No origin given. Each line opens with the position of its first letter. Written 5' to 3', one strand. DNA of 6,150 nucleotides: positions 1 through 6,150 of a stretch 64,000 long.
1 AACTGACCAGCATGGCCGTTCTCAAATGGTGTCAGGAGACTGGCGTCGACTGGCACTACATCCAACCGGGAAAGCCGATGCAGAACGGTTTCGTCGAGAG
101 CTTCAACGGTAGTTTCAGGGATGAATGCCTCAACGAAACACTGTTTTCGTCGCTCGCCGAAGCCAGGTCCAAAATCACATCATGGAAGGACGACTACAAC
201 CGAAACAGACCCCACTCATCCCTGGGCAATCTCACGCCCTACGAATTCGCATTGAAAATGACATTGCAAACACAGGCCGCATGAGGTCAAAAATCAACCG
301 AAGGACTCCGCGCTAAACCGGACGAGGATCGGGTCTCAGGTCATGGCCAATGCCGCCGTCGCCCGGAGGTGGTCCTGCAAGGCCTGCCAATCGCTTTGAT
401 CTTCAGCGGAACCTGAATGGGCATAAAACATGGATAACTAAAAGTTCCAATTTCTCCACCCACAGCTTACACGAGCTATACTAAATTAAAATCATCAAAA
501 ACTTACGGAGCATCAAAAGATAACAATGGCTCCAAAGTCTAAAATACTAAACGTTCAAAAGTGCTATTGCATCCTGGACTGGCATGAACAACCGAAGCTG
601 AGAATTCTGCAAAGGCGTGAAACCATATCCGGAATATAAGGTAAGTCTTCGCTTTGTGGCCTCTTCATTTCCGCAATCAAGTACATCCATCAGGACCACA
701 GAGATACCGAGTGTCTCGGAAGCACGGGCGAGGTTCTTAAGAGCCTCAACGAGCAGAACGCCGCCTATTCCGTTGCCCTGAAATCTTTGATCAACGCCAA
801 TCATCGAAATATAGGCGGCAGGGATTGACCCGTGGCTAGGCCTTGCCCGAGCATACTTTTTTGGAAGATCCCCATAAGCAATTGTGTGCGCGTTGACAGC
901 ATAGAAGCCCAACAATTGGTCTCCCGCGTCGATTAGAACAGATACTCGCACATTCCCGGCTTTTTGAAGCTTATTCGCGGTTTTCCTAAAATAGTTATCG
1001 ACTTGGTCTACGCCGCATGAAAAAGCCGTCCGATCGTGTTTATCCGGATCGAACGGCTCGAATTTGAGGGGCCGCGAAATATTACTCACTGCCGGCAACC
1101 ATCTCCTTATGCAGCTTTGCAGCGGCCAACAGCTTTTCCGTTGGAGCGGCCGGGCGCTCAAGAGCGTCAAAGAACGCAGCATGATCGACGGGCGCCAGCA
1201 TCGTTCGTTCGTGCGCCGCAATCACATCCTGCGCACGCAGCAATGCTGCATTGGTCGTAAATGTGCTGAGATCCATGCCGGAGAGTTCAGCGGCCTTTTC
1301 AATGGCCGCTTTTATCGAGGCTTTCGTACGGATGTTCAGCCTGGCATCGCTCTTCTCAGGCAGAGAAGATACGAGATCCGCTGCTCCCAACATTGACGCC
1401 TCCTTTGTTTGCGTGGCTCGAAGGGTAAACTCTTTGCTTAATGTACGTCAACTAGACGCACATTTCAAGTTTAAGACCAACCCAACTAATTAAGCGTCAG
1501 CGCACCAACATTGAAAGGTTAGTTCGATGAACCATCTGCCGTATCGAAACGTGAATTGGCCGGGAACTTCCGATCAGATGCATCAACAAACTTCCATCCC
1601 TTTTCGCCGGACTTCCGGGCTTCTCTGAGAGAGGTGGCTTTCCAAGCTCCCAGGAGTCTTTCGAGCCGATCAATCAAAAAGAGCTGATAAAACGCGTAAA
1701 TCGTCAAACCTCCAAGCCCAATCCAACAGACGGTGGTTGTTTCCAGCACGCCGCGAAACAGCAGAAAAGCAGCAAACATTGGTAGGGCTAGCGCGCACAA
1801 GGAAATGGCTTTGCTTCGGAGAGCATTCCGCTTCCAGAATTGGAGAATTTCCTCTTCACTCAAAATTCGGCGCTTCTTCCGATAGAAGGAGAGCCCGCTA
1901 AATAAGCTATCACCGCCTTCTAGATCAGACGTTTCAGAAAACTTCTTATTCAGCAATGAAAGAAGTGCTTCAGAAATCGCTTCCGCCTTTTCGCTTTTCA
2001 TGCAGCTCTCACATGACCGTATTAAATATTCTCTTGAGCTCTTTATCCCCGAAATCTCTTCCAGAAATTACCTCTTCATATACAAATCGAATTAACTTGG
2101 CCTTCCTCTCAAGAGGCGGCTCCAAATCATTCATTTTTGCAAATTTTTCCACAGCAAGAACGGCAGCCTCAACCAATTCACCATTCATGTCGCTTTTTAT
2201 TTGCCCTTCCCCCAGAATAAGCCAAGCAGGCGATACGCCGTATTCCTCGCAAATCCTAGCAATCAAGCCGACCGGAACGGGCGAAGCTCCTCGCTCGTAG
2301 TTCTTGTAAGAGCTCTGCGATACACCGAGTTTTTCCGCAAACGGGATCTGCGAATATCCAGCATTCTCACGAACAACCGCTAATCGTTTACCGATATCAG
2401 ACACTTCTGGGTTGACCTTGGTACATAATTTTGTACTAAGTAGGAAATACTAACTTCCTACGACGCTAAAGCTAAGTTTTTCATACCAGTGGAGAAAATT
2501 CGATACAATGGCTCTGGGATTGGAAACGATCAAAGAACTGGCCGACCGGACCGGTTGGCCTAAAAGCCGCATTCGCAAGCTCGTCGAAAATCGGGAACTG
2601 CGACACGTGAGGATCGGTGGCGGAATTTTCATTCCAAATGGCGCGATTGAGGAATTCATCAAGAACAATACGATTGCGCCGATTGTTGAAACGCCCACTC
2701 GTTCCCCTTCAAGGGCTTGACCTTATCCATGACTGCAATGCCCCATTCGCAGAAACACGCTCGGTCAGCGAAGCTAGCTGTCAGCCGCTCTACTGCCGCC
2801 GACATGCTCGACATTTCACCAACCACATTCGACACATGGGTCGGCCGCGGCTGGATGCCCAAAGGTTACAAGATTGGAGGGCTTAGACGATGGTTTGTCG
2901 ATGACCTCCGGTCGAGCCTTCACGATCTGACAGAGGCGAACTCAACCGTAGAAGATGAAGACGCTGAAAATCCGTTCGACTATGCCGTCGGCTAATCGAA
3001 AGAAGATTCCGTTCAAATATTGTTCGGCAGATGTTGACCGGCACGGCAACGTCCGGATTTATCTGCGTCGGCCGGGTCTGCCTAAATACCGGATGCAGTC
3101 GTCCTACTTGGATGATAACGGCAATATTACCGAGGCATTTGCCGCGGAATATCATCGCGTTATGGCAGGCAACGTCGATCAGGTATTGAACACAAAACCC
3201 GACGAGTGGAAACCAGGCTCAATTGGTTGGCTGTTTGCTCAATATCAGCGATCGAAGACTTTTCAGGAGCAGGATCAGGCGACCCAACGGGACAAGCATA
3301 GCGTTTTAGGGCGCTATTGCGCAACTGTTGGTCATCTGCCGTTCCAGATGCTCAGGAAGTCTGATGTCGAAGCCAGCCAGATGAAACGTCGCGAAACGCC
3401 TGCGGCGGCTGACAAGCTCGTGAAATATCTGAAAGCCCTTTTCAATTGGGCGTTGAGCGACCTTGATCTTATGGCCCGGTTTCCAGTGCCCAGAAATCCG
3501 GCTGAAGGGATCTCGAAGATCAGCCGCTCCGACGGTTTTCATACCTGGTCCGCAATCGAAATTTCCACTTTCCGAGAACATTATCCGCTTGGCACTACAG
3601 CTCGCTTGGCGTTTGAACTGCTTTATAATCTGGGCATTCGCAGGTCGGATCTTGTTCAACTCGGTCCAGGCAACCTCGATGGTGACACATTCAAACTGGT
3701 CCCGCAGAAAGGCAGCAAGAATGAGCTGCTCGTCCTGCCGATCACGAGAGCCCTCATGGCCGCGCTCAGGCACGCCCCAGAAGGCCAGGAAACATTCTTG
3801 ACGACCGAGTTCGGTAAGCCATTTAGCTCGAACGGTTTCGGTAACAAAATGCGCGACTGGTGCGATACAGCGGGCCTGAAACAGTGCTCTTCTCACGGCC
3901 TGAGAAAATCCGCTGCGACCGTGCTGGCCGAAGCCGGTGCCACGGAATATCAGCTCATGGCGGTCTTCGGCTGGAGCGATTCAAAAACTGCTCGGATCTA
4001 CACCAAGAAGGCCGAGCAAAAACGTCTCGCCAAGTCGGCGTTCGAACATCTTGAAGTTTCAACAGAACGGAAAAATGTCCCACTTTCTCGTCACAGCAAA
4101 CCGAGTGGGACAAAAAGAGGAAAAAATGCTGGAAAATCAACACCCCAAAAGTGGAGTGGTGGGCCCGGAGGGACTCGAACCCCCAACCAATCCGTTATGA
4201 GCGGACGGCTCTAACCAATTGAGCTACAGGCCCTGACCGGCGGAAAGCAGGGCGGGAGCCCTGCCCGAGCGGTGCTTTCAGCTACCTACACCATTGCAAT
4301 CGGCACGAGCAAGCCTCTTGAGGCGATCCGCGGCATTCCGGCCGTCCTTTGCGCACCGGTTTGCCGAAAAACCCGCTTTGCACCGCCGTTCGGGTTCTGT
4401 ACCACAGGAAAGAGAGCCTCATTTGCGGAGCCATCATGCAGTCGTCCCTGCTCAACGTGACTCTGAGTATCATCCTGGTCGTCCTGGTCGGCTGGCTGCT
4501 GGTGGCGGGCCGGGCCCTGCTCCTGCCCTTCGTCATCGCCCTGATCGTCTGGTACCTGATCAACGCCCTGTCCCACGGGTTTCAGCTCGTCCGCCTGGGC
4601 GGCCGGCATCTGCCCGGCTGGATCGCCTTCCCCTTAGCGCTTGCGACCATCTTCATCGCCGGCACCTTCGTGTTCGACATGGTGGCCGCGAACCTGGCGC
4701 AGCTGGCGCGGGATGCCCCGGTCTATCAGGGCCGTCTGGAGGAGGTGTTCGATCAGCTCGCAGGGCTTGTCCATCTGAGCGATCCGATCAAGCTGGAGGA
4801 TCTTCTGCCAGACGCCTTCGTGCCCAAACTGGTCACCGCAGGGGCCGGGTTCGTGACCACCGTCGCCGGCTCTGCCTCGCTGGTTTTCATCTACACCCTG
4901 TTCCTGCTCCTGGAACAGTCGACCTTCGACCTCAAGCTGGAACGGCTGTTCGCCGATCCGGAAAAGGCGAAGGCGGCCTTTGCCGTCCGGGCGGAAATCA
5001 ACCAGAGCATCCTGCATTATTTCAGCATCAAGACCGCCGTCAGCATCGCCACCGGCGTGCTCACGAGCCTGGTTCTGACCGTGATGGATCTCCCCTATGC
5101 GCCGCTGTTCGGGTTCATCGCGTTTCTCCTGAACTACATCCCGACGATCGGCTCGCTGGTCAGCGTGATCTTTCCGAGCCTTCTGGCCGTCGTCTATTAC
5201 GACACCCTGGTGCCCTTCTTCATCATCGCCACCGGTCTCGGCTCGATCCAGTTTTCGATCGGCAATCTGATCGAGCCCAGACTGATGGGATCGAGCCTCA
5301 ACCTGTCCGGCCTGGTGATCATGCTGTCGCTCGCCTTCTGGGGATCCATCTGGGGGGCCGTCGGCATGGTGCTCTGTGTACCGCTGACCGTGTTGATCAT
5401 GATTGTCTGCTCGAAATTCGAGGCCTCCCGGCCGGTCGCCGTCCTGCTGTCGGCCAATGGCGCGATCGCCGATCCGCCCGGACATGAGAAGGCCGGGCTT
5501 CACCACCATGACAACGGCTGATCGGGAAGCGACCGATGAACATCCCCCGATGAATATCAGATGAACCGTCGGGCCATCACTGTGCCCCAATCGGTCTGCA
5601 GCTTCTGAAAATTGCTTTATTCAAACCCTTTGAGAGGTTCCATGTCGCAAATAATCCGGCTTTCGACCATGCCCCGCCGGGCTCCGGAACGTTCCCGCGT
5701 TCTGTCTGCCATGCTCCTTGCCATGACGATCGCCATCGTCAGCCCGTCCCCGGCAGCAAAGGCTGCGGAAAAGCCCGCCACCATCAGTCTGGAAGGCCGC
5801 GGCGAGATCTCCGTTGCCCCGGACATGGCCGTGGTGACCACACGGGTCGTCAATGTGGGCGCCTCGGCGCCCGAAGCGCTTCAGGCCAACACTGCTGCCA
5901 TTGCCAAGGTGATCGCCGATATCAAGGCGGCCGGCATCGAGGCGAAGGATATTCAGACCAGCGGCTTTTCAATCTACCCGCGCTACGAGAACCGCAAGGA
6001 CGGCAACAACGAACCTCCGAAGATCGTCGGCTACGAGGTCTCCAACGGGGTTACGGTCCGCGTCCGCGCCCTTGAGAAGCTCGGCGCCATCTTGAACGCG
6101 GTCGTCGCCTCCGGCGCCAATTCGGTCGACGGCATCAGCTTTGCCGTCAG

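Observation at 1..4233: Integrative island at tRNA-Met carrying an integrase, two excisionases, an XRE-membrane cassette, a GNAT/RHH TA pair and an IS3 remnant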

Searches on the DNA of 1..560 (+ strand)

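Call 43: search_dna_similar(query=window:1-560:+, collection=plasmids, mode=distant, max_rows=12)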
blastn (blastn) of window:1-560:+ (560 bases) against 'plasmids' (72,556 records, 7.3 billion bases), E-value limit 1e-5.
Records with a match: 1808; places in all: 2493; records where one place covers at least 80% of the query: 0.
Best place of each record, by identity: 90-95% 8; 80-90% 224; 60-80% 1576.
By first word of the organism name: Klebsiella 1040; Rhizobium 157; Sinorhizobium 94; Escherichia 71; Bradyrhizobium 37; Pseudosulfitobacter 31; Ralstonia 26; Paracoccus 22; Pantoea 21; Enterobacter 21; and 101 more.
By predicted mobility (MOB-suite, as given by PLSDB): conjugative 988; non-mobilizable 521; mobilizable 299.
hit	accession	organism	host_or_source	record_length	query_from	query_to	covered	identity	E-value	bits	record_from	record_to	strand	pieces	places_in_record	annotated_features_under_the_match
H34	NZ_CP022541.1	Antarctobacter heliothermus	Skeletonema marinoi strain ST54,Cell ...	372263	1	343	61%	80.2%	2e-82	313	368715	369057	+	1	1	none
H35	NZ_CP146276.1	Pelagibacterium nitratireducens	whole organism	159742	1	344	61%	78.8%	3e-74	287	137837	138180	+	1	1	none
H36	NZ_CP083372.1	Ensifer canadensis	Melilotus albus,Cell Culture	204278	1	343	61%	78.2%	6e-70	272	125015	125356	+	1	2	IS3 family transposase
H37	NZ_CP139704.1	Sulfitobacter pontiacus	Bacterial Culture,hydrothermal vent ...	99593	1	343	61%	77.6%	6e-70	272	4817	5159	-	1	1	IS3 family transposase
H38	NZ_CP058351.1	Peteryoungia desertarenae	Pure culture,Saline Desert Soil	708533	4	343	61%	78.0%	2e-69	270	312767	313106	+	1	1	none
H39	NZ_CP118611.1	Ensifer adhaerens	Pure isolate,Rhizosphere of Cyperus ...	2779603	4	344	61%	77.5%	4e-66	260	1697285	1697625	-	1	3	none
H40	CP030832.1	Neorhizobium sp. NCHU2750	Rosa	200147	4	344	61%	77.0%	7e-63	248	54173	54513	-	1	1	integrase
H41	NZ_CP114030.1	Jiella pelagia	whole organism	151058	1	343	61%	76.5%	7e-63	249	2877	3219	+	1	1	transposase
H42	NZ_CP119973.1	Agrobacterium leguminum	pure culture,soil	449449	4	343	61%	76.8%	1e-65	258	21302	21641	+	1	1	IS3 family transposase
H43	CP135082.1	Agrobacterium pusense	Single cell,Heavy rainforest soil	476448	4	343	61%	75.7%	4e-59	236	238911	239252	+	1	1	record has no annotation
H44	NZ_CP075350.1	Pseudochrobactrum algeriensis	Bos taurus,cell culture,lymph nodes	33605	1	343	61%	74.7%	9e-55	222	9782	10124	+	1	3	IS3 family transposase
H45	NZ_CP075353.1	Pseudochrobactrum algeriensis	Bos taurus,cell culture,lymph nodes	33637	1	343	61%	74.7%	9e-55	222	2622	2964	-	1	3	IS3 family transposase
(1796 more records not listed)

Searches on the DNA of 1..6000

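Call 49: search_rna_families(source=window, start=1, end=6000, threshold=evalue, max_evalue=0.1)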
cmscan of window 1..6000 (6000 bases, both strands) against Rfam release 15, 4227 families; matches with E-value up to 0.1: 2.
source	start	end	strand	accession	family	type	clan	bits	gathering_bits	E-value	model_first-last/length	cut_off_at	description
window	4160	4233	-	RF00005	tRNA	Gene; tRNA;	CL00001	66.8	29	2.3e-13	1-71/71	no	tRNA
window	2200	2281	-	RF01886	HSR-omega_2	Gene; lncRNA;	-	27.2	55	0.026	1-87/87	no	Heat shock gene hsromega conserved region 2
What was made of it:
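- Checked: Rfam gives tRNA at 66.8 bits (call 49).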
